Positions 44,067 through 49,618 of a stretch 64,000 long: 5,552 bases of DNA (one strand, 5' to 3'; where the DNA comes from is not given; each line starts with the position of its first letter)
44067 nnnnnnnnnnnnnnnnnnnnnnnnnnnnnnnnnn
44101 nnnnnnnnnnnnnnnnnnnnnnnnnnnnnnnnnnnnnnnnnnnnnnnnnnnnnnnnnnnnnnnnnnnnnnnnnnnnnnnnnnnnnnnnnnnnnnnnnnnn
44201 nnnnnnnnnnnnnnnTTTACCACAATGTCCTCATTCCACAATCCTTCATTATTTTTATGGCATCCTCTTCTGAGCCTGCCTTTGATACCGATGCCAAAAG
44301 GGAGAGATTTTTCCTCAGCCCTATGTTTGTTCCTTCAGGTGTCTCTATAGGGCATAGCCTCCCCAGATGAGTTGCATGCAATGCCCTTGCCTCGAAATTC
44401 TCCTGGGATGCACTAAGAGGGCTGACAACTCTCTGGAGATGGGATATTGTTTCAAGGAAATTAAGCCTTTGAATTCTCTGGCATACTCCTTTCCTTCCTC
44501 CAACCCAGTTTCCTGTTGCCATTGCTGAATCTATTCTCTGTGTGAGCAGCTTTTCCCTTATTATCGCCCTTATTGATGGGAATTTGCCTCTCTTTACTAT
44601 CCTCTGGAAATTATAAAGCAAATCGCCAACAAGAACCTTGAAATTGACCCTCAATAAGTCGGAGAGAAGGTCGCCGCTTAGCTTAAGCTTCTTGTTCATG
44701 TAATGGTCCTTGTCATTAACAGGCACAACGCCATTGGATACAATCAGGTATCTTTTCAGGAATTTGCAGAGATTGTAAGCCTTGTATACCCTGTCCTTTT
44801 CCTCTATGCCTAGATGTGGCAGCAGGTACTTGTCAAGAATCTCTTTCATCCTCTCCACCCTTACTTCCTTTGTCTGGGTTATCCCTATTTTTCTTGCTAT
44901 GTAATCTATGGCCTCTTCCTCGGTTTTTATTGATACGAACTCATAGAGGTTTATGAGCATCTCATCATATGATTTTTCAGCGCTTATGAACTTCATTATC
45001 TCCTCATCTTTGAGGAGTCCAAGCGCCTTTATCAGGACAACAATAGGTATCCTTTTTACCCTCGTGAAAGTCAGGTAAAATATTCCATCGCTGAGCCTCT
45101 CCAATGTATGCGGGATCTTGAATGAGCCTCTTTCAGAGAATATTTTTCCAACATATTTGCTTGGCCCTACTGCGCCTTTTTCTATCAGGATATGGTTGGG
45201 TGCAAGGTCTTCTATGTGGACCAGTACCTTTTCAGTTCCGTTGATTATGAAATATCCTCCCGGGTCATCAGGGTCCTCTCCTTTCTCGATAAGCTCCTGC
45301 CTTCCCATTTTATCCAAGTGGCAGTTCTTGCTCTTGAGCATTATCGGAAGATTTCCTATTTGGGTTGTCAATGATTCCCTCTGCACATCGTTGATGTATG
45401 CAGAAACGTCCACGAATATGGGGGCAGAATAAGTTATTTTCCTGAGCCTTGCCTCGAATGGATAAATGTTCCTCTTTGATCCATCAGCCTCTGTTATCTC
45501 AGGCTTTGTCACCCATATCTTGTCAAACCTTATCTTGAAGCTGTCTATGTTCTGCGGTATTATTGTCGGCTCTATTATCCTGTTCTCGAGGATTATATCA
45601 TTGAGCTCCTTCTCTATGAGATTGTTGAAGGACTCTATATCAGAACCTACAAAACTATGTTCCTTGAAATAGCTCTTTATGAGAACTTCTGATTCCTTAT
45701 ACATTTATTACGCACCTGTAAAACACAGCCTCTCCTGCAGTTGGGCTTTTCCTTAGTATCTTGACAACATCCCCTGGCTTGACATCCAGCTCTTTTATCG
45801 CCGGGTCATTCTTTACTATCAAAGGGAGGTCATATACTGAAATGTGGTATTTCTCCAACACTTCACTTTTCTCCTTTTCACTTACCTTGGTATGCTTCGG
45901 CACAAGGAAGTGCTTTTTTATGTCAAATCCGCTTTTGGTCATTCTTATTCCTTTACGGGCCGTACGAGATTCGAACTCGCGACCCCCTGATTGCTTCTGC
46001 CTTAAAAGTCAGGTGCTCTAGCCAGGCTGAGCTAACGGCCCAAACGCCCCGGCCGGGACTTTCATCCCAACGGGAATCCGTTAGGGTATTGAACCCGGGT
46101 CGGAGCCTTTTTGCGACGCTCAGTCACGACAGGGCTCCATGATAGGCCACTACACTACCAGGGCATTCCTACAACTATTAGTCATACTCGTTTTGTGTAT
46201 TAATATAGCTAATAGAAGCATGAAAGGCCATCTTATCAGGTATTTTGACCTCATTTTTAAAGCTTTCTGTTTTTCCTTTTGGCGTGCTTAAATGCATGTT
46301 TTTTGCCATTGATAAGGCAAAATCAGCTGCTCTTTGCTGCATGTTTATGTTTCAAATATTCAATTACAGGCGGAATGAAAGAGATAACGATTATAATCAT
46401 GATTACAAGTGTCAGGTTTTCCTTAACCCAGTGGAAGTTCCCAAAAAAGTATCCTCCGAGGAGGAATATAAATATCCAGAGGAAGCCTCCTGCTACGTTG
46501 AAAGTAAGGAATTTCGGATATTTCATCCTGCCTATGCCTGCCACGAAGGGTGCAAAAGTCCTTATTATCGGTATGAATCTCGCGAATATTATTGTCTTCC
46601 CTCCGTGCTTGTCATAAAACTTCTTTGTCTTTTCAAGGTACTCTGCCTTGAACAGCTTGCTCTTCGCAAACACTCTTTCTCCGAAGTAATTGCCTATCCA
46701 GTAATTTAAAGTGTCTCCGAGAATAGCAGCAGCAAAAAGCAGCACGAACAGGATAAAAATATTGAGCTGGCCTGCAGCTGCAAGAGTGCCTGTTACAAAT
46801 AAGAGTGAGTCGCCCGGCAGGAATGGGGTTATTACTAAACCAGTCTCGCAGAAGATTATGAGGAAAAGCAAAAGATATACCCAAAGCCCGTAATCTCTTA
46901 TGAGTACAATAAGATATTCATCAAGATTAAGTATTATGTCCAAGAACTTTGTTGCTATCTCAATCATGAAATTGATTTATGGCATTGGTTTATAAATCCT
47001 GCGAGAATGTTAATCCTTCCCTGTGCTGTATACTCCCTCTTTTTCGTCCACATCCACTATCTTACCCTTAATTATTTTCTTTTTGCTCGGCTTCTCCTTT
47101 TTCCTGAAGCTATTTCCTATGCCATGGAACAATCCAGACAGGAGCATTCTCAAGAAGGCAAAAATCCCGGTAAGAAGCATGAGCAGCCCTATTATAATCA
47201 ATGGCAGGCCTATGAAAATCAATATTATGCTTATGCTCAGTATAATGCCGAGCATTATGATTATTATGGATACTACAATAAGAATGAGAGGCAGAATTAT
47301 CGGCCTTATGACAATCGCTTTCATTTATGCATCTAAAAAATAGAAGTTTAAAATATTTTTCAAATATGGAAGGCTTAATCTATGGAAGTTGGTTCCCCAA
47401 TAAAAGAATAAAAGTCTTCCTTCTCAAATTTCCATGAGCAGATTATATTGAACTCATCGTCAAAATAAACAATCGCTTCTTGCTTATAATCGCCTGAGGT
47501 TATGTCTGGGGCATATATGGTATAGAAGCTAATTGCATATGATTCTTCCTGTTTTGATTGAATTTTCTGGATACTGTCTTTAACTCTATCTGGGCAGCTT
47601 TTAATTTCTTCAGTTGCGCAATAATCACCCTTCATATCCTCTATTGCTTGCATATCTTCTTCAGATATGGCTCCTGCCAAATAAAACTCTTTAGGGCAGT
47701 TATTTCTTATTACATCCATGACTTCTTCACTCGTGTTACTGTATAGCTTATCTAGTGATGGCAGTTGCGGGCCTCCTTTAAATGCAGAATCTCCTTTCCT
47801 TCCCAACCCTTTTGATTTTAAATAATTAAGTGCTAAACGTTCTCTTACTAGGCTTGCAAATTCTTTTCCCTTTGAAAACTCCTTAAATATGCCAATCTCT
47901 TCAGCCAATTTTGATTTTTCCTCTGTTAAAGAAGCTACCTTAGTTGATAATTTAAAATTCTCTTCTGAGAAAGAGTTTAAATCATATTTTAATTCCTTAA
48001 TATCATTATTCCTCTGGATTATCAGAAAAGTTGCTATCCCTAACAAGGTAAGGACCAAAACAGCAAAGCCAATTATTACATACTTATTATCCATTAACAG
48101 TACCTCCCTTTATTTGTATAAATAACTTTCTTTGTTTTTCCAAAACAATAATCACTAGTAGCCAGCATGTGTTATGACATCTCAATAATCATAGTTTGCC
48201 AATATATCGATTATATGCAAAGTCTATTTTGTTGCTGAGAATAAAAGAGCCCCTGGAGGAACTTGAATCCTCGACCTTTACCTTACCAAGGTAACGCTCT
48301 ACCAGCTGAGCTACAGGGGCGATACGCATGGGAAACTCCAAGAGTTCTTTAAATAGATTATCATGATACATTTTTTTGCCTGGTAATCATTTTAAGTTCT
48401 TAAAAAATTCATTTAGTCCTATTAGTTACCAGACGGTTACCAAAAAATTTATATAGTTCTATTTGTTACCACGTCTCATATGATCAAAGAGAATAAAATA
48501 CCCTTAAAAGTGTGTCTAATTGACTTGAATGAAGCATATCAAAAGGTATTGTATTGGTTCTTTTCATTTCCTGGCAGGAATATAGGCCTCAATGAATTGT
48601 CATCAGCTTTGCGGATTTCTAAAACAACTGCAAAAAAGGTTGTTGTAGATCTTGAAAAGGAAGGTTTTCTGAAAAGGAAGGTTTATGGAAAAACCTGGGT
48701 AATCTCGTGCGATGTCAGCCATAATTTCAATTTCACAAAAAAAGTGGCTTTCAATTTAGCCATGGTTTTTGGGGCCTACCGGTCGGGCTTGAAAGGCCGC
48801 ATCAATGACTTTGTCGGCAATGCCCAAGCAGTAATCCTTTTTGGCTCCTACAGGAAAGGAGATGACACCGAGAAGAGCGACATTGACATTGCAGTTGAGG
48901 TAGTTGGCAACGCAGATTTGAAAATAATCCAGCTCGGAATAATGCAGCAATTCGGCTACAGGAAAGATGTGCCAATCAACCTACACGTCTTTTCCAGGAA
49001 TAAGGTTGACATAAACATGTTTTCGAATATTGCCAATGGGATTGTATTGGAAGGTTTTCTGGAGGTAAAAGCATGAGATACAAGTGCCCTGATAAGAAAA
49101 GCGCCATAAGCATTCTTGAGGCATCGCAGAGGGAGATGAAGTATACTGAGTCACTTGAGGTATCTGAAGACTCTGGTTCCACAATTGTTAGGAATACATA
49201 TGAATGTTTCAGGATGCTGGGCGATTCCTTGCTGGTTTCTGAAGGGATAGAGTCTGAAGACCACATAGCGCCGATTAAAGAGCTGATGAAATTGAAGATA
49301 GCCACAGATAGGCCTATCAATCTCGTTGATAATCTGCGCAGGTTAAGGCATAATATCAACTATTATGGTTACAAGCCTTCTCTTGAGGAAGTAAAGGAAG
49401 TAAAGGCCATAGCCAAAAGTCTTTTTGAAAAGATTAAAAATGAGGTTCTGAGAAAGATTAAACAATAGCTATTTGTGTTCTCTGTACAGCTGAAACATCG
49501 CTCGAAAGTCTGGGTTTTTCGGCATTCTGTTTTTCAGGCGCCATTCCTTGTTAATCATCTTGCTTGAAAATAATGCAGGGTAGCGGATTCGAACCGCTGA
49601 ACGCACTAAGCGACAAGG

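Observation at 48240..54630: tRNA-flanked accessory island: MNT/HEPN-like pair, a 612-aa multi-nucleotidyltransferase protein and a tandem array of four paralogous small proteins of unknown family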

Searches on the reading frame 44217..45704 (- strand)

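Call 83: search_protein_families(library=pfam, proteins=[window:44217-45704:-], max_evalue=0.001)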
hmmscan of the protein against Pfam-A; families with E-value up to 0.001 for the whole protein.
window:44217-45704:- (495 aa): 3 families
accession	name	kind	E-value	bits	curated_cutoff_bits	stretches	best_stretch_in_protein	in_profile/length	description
PF04563.20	RNA_pol_Rpb2_1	-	7.3e-51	173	28.2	1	19-387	3-201/203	RNA polymerase beta subunit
PF04561.19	RNA_pol_Rpb2_2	-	3.9e-23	82.6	21.7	1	202-341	34-190/190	RNA polymerase Rpb2, domain 2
PF04565.21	RNA_pol_Rpb2_3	-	4.8e-23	81.5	21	1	411-473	3-68/68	RNA polymerase Rpb2, domain 3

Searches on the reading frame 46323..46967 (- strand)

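Call 83: search_protein_families(library=pfam, proteins=[window:46323-46967:-], max_evalue=0.001)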
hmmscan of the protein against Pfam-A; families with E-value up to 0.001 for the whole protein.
window:46323-46967:- (214 aa): 1 family
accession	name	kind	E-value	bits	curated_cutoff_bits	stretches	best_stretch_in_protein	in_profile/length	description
PF09335.16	VTT_dom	-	1.5e-21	77.6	33.9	1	51-173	2-122/123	VTT domain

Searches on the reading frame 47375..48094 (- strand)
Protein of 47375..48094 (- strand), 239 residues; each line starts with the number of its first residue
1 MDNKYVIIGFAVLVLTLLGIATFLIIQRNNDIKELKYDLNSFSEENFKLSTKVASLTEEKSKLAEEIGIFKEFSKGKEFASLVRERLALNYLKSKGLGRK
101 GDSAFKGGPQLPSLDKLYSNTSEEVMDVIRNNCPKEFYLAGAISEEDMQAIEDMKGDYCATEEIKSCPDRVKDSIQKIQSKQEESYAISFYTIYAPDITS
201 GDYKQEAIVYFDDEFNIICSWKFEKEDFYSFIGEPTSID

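Call 4: search_protein_families(library=pfam, proteins=[window:47375-48094:-], max_evalue=1)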
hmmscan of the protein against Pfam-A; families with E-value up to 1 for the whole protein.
window:47375-48094:- (239 aa): 1 family
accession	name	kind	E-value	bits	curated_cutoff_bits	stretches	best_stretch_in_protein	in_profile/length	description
PF04977.20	DivIC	-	0.13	12.5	28.9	1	22-63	16-57/80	Septum formation initiator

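Call 5: search_protein_families(library=ncbifam, proteins=[window:47375-48094:-], max_evalue=1)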
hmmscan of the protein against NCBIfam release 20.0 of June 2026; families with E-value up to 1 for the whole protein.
window:47375-48094:- (239 aa): 2 families
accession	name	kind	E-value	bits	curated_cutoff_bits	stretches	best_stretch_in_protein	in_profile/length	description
NF053549.1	FtsL_Actino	equivalog_domain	0.016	15.1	55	1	9-62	2-55/83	cell division protein FtsL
NF043074.1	MMSYN1_0196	equivalog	0.18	11.1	350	1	5-44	17-56/277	spermidine/putrescine ABC transporter permease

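Call 6: search_protein_families(library=padloc, proteins=[window:47375-48094:-], max_evalue=1)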
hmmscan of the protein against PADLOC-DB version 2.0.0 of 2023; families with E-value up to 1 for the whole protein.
window:47375-48094:- (239 aa): 0 families

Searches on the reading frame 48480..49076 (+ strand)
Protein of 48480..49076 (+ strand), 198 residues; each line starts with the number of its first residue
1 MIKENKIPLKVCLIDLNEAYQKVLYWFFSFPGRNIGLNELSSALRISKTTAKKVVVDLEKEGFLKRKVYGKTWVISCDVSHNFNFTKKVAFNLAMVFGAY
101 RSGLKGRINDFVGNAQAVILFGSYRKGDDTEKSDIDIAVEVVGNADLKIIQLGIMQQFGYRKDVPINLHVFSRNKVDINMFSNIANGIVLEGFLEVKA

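Call 4: search_protein_families(library=pfam, proteins=[window:48480-49076:+], max_evalue=1)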
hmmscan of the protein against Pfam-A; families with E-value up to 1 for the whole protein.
window:48480-49076:+ (198 aa): 11 families
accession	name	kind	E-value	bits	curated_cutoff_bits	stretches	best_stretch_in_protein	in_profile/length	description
PF18765.7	Polbeta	-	4.4e-08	33.6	26.9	1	114-183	12-79/93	Polymerase beta, Nucleotidyltransferase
PF01909.29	NTP_transf_2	-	1.2e-07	32.4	21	1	115-146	14-45/93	Nucleotidyltransferase domain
PF07106.19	TBPIP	-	0.0027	18.1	22.8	1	42-77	28-61/62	TBPIP/Hop2 winged helix domain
PF01047.28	MarR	-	0.0029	17.9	24.6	1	34-67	17-50/59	MarR family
PF01325.25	Fe_dep_repress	-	0.012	16.3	26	1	31-69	19-57/60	Iron dependent repressor, N-terminal DNA binding domain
PF00392.27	GntR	-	0.05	13.7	27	1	31-67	20-57/64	Bacterial regulatory proteins, gntR family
PF09339.16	HTH_IclR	-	0.06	13.6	22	1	35-66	19-50/52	IclR helix-turn-helix domain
PF08279.18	HTH_11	-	0.065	13.6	25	1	35-63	16-44/55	HTH domain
PF12802.13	MarR_2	-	0.066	13.8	27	1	37-66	23-52/61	MarR family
PF22600.2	MTPAP-like_central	-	0.07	13.6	27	1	107-144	32-68/139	Poly(A) RNA polymerase, mitochondrial-like, central palm domain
PF14792.12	DNA_pol_B_palm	-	0.11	13.1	25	0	116-141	25-49/113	DNA polymerase beta palm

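Call 5: search_protein_families(library=ncbifam, proteins=[window:48480-49076:+], max_evalue=1)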
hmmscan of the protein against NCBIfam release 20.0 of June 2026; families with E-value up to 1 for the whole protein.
window:48480-49076:+ (198 aa): 13 families
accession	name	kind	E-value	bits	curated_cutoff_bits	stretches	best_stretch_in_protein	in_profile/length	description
NF047752.1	MntA_antitoxin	equivalog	7.2e-09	35.5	60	1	115-157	7-48/106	type VII toxin-antitoxin system MntA family adenylyltransferase antitoxin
TIGR01884.1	cas_HTH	subfamily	0.002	17.6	60.2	1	5-69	129-192/202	CRISPR-associated CARF protein Csa3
NF040939.2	trans_reg_lrs14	equivalog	0.0032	17.5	90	1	12-67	15-69/103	Lrs14 family HTH-type transcriptional regulator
NF047563.1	modulin_PmtR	equivalog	0.0032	17.5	200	1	37-75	39-77/125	PSM export ABC transporter transcriptional regulator PmtR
NF053606.1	Sta1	subfamily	0.004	17.2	80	1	12-67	14-67/100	Sta1 family transcriptional regulator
NF008122.0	PRK10870.1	equivalog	0.0065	16.2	157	1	33-67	70-104/176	transcriptional repressor MprA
TIGR02018.2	his_ut_repres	equivalog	0.015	14.7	220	1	38-78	27-67/226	histidine utilization transcriptional repressor HutC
NF028535.0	ANT_4p_II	subfamily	0.033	13.4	350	1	108-142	12-46/251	ANT(4')-II family aminoglycoside nucleotidyltransferase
NF010762.0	PRK14165.1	equivalog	0.042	13.1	279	1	38-76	26-64/224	winged helix-turn-helix domain-containing protein/riboflavin kinase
NF051895.1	anti_phage_HalB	equivalog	0.057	13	190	1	117-138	1-22/211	anti-phage Hailong system nucleotidyltransferase HalB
NF053660.1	ORF80_fam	equivalog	0.082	12.8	95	1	35-67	17-49/70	ORF80 family leucine zipper DNA-binding protein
NF008491.0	PRK11402.1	subfamily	0.1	12.1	269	1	38-79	39-80/243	GntR family transcriptional regulator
NF011671.1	PRK15090.1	equivalog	0.12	11.6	275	1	33-66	27-60/256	DNA-binding transcriptional regulator KdgR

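Call 6: search_protein_families(library=padloc, proteins=[window:48480-49076:+], max_evalue=1)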
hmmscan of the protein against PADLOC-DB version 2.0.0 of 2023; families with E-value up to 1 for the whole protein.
window:48480-49076:+ (198 aa): 17 families
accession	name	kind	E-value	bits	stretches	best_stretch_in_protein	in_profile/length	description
PDLC04368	PDC-M05A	-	6.3e-10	37.2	1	18-144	13-134/201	-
PDLC04903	PDC-S09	-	8e-07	27.3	1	116-147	27-58/108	-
PDLC04906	PDC-S09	-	2.9e-06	25.6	1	117-144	26-53/98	-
PDLC04904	PDC-S09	-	4.8e-06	24.7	1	115-145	25-55/104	-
PDLC04902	PDC-S09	-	5.9e-06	24.5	1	115-152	21-60/97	-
PDLC04907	PDC-S09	-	2.5e-05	22.4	1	115-147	27-59/114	-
PDLC01879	CARF3--CARF_TM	-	0.00012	19.8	1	7-77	145-207/222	-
PDLC04901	PDC-S09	-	0.00017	20.3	1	113-173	19-78/126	-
PDLC04369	PDC-M05A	-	0.0027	15.4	1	115-177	103-163/201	-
PDLC01434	CasR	-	0.0028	15.5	1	35-72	142-179/191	"CAS-I,CAS-II,CAS-III,CAS-IV,CAS-V,CAS-VI; associated_signaling"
PDLC04370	PDC-M05A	-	0.0051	14.7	1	30-172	26-165/194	-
PDLC01860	CARF3--CARF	-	0.0073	14.4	1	34-80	157-203/210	-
PDLC04778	PDC-M70A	-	0.0088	13.4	1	103-150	35-82/355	-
PDLC04905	PDC-S09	-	0.015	13.7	1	118-145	24-52/101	-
PDLC01858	CARF3--CARF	-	0.016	13.1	1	14-70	140-193/204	-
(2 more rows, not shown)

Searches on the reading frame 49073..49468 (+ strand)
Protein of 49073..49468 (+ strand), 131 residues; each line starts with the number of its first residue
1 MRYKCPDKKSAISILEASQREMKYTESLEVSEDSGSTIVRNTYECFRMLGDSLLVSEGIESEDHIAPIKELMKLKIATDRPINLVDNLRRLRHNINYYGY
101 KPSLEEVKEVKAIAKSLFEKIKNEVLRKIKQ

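Call 4: search_protein_families(library=pfam, proteins=[window:49073-49468:+], max_evalue=1)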
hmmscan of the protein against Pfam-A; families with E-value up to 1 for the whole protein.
window:49073-49468:+ (131 aa): 3 families
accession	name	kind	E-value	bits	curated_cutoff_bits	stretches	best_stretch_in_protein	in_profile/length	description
PF23100.1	DUF2096_N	-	0.023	15.6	26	1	78-126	20-68/96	DUF2096 N-terminal four-helical bundle domain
PF20797.2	HepT-like_2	-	0.046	14.3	27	1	82-125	59-103/110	HepT-like protein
PF05168.19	HEPN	-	0.078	13.6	22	1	68-122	60-115/117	HEPN domain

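Call 5: search_protein_families(library=ncbifam, proteins=[window:49073-49468:+], max_evalue=1)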
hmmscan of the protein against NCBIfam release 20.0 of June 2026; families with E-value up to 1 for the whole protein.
window:49073-49468:+ (131 aa): 1 family
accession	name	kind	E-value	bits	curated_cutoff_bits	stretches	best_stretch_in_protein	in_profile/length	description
TIGR00426.1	TIGR00426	subfamily_domain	0.097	12.8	53.1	1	99-125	41-67/69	competence protein ComEA helix-hairpin-helix repeat region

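Call 6: search_protein_families(library=padloc, proteins=[window:49073-49468:+], max_evalue=1)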
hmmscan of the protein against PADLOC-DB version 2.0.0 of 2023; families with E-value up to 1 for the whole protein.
window:49073-49468:+ (131 aa): 4 families
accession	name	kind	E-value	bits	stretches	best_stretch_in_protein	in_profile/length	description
PDLC04379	PDC-M05B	-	0.00011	20.3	1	6-126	16-138/147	-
PDLC00449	JetA1|JetA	-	0.0013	15.8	1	73-129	153-207/464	DUF5716 domain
PDLC04376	PDC-M05B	-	0.0052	15.1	1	77-127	69-120/121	-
PDLC01687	Csx1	-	0.008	14.2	1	77-123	104-150/152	Csx1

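Call 101: search_solved_structures(query=window:49073-49468:+, max_evalue=10)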
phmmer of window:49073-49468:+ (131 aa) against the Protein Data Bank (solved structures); distinct sequences matched with E-value up to 10: 4.
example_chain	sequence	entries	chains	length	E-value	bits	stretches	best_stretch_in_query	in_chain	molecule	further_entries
3ttk_A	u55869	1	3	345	0.12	15.9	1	91-123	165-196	Polyamine transport protein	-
3ttm_A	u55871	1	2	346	0.12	15.9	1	91-123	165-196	Polyamine transport protein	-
9o5s_Q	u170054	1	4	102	0.22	15.1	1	54-130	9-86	BXMart1-3 minibinder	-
7ckq_F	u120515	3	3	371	1.5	12.3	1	44-130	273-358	RNA polymerase sigma factor SigA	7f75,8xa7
